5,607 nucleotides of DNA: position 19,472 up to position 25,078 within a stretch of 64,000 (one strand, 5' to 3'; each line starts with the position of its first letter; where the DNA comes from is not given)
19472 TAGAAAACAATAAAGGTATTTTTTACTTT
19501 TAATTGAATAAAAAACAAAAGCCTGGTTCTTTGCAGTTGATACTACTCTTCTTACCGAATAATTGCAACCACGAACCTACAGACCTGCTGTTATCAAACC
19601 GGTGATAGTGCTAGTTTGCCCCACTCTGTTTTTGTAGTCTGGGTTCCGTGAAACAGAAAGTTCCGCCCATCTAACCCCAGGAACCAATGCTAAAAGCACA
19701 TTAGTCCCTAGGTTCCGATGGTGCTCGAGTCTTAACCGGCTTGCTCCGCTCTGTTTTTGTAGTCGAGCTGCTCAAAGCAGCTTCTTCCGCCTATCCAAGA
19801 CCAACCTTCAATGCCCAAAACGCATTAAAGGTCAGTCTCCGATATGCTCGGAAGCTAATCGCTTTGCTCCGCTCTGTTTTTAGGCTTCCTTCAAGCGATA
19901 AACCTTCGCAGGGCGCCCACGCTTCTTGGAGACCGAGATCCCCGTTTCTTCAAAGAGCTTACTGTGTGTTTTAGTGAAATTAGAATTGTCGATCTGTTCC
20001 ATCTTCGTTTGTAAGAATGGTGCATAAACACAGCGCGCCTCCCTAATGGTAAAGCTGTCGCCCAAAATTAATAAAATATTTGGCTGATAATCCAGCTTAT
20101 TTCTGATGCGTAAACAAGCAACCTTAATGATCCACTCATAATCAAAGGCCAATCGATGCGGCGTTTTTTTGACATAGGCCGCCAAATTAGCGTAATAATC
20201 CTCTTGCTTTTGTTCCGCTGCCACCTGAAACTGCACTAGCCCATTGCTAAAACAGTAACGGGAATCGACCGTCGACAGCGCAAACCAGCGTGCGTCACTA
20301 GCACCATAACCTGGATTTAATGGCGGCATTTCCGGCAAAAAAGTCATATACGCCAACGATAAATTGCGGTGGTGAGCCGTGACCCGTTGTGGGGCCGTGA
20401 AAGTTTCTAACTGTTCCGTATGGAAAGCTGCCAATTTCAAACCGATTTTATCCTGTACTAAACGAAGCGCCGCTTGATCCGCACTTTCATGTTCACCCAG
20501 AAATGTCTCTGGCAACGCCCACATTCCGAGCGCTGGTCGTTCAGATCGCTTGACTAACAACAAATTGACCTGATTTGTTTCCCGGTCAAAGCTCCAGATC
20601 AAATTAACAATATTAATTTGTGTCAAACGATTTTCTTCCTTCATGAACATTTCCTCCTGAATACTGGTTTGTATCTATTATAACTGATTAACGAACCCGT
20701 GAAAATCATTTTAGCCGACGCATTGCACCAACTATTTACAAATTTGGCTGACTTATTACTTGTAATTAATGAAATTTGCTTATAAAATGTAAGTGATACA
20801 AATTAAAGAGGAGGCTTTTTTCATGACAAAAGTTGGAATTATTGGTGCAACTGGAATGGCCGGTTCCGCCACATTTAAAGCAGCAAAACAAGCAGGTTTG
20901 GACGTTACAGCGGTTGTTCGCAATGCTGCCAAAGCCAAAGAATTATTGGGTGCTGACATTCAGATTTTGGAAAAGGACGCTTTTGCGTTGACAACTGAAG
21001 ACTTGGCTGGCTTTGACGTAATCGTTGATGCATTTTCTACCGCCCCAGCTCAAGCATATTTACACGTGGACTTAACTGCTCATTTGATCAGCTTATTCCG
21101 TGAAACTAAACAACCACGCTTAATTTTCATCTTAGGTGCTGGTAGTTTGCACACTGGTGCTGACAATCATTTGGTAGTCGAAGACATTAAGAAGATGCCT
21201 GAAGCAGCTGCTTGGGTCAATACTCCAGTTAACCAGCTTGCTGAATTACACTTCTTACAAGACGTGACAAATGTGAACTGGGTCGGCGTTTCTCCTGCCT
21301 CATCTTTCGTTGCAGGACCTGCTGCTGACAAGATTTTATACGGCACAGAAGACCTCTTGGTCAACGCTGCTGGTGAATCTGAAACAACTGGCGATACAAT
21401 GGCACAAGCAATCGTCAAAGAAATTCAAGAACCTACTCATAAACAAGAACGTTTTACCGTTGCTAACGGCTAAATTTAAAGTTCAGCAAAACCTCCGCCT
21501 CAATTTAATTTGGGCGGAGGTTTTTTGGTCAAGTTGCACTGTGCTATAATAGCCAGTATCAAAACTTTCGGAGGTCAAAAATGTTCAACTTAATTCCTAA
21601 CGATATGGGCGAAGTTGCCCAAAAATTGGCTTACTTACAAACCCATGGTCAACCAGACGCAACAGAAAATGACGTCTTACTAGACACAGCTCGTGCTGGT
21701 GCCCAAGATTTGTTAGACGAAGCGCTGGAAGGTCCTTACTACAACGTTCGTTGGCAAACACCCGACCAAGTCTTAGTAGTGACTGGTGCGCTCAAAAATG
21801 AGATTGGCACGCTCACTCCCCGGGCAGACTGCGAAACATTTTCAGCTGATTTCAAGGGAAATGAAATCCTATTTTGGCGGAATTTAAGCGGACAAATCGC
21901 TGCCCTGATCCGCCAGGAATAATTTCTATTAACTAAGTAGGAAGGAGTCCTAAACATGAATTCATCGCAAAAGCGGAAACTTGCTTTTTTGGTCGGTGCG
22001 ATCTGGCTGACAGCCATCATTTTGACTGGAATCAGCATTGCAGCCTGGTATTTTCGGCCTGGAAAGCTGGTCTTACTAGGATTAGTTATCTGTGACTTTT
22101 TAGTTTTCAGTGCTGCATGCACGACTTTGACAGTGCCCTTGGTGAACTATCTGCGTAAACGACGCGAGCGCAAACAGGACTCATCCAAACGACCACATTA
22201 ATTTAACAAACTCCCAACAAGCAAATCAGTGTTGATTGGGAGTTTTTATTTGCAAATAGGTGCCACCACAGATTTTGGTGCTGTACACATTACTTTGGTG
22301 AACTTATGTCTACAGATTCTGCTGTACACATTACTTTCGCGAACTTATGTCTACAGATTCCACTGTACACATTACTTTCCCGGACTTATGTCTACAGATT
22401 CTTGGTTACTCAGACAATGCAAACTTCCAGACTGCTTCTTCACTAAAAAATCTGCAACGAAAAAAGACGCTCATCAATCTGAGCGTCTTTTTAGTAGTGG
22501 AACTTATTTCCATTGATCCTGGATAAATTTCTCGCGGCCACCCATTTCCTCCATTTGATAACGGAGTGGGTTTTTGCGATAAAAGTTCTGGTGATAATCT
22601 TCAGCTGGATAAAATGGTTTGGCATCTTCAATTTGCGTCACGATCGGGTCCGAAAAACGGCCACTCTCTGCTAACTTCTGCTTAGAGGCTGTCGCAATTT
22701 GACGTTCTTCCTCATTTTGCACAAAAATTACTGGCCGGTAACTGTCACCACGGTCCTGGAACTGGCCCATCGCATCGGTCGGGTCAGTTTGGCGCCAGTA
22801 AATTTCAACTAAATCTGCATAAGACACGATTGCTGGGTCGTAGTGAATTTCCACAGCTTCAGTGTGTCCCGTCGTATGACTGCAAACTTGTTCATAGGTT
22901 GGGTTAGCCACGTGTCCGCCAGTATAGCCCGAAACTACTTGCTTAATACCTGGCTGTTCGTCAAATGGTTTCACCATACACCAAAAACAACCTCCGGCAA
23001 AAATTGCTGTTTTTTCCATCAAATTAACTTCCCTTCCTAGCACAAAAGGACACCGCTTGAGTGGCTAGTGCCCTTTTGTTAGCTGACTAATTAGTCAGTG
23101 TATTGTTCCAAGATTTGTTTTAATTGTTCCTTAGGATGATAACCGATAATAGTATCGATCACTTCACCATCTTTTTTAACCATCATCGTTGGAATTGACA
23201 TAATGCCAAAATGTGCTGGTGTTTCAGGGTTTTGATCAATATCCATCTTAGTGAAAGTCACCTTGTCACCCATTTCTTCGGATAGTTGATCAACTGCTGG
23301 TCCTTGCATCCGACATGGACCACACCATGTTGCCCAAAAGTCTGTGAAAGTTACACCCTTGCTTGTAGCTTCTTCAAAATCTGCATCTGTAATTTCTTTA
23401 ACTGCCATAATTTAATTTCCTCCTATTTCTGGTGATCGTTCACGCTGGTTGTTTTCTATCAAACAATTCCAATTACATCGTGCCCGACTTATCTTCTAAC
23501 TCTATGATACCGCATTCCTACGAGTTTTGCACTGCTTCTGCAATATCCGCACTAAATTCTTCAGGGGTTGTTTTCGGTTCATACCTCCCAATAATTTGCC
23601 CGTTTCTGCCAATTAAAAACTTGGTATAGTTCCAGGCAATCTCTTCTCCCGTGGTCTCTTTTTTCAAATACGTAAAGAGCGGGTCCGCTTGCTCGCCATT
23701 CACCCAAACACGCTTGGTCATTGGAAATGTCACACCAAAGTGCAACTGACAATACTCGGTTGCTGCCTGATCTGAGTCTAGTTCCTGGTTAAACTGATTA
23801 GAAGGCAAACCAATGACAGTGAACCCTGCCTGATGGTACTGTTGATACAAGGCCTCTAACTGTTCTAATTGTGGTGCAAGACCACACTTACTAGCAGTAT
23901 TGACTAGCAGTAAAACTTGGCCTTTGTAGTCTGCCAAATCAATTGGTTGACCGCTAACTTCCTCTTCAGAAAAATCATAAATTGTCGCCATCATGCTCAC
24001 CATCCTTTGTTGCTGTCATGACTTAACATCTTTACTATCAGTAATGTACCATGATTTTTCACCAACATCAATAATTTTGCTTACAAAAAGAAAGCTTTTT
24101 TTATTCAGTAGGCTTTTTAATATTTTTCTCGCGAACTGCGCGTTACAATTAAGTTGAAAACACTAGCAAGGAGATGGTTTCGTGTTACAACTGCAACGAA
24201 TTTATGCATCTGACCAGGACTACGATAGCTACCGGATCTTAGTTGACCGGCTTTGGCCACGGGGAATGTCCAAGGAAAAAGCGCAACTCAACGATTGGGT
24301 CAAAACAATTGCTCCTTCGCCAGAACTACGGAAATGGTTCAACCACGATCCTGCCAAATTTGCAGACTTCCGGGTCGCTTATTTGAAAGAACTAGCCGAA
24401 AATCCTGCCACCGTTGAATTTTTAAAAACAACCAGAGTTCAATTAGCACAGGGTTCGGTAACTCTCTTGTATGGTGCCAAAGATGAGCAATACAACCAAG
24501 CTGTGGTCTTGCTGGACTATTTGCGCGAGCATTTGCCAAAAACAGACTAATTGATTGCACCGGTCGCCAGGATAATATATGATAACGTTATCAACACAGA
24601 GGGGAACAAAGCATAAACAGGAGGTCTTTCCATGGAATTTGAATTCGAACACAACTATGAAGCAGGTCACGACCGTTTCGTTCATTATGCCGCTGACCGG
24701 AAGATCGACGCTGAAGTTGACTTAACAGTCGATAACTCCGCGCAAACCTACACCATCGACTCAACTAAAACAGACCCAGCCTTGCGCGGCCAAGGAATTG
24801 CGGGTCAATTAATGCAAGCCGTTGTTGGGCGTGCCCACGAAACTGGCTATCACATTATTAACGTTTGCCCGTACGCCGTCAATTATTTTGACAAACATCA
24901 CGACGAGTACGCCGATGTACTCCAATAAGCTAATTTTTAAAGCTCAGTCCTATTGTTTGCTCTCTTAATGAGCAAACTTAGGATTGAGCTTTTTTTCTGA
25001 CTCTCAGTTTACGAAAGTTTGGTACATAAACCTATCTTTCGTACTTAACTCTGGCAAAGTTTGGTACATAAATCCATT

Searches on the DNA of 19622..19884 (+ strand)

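Call 28: search_dna_similar(query=window:19622-19884:+, collection=plasmids, mode=distant, max_evalue=0.001, max_rows=40)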
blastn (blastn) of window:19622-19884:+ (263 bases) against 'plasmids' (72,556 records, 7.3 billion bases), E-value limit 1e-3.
No match.

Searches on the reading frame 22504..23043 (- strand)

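Call 58: search_protein_families(library=pfam, proteins=[window:22504-23043:-], max_evalue=0.00001)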
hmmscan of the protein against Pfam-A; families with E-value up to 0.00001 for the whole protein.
window:22504-23043:- (179 aa): 1 family
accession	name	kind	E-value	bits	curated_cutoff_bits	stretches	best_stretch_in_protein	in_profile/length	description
PF01625.27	PMSR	-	1.6e-64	217.2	23.7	1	12-163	1-152/153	Peptide methionine sulfoxide reductase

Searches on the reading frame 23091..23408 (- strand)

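Call 58: search_protein_families(library=pfam, proteins=[window:23091-23408:-], max_evalue=0.00001)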
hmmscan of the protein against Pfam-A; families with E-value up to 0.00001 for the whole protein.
window:23091-23408:- (105 aa): 2 families
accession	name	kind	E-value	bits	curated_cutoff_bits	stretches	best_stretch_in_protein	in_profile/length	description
PF00085.26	Thioredoxin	-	1.7e-25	89.4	23.5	1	3-101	2-102/103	Thioredoxin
PF13098.12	Thioredoxin_2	-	2.5e-06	28.2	27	1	19-100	7-104/104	Thioredoxin-like domain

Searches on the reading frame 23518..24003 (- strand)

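Call 58: search_protein_families(library=pfam, proteins=[window:23518-24003:-], max_evalue=0.00001)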
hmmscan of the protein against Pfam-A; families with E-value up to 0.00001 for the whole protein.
window:23518-24003:- (161 aa): 3 families
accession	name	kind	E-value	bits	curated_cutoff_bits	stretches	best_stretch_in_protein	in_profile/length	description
PF00255.25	GSHPx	-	7.9e-32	109.5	27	1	8-114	1-108/108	Glutathione peroxidase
PF00578.27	AhpC-TSA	-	1.6e-06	28.5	26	1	9-95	6-86/124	AhpC/TSA family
PF08534.16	Redoxin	-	3.3e-06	27.4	26.6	1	10-96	8-91/148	Redoxin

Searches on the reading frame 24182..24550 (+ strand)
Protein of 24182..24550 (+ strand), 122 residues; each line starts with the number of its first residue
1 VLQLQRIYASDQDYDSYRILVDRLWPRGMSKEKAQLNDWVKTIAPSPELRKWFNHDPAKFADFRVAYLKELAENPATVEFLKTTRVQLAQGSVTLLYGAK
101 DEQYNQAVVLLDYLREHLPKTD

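Call 58: search_protein_families(library=pfam, proteins=[window:24182-24550:+], max_evalue=0.00001)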
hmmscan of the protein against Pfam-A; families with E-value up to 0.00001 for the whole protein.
window:24182-24550:+ (122 aa): 3 families
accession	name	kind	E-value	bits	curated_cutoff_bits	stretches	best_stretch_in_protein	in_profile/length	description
PF22752.1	DUF488-N3i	-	4.2e-36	124.8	27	1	1-122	1-119/131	Inactive DUF488-N3 subclade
PF04343.18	DUF488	-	9.7e-30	104.1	22.2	1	4-114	2-121/121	Domain of unknown function DUF488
PF22751.1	DUF488-N3a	-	5.7e-21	75.4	27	1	4-117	3-117/118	Active DUF488-N3 subclade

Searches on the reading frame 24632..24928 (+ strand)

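Call 58: search_protein_families(library=pfam, proteins=[window:24632-24928:+], max_evalue=0.00001)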
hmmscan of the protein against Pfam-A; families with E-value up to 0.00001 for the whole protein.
window:24632-24928:+ (98 aa): 1 family
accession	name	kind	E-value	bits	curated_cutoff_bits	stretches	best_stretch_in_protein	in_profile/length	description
PF14542.12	Acetyltransf_CG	-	2.4e-19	69.7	30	1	23-96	9-80/80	GCN5-related N-acetyl-transferase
